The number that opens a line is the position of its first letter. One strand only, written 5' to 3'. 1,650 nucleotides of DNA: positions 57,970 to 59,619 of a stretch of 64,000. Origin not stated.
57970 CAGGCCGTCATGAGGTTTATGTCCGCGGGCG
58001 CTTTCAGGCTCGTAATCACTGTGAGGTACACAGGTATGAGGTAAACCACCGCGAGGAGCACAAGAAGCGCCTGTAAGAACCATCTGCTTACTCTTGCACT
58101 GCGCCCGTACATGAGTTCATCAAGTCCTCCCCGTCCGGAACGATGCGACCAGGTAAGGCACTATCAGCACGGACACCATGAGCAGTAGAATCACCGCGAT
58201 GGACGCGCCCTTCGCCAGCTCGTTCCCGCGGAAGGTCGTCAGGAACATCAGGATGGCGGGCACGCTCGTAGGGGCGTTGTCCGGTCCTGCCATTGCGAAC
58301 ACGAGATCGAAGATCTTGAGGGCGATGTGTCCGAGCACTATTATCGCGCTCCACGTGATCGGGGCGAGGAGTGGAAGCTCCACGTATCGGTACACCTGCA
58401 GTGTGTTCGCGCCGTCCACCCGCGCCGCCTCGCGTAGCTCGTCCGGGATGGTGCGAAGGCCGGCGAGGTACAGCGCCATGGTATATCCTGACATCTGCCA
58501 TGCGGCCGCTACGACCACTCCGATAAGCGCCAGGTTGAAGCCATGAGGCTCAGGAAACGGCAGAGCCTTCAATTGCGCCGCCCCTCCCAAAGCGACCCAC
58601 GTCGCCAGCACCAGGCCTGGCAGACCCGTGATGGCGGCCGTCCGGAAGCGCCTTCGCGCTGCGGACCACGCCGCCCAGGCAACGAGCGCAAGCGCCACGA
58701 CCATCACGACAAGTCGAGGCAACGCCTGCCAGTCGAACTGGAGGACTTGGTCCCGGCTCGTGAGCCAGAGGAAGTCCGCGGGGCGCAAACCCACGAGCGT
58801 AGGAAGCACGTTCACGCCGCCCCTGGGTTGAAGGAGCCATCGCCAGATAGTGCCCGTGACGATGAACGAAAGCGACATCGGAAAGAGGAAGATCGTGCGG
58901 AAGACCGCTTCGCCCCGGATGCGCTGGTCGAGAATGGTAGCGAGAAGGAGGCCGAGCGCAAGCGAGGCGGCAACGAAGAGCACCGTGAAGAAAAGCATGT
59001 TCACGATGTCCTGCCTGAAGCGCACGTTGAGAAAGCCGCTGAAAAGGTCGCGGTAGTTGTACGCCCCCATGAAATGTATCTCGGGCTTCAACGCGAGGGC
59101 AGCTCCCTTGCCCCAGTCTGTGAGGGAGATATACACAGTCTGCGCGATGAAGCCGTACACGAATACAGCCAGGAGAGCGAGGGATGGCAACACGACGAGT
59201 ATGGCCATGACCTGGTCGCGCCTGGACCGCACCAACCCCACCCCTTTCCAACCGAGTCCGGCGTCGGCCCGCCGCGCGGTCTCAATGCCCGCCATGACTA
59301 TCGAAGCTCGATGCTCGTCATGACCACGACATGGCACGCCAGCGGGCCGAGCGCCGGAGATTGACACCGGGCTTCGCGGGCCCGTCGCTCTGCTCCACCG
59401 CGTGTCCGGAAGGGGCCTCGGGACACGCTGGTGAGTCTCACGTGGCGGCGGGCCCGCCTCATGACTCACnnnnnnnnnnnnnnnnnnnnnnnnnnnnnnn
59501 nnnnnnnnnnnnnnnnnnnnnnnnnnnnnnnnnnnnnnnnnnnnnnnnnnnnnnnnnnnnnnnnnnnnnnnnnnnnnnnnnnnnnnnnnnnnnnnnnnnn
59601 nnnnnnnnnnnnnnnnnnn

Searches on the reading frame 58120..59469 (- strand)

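Call 89: search_protein_families(library=pfam, proteins=[window:58120-59469:-], max_evalue=0.000001)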
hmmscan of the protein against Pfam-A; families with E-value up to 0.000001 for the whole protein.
window:58120-59469:- (449 aa): 1 family
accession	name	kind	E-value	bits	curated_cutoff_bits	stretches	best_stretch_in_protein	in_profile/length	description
PF00528.27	BPD_transp_1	-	3e-12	47.1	26.4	1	296-441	43-175/184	Binding-protein-dependent transport system inner membrane component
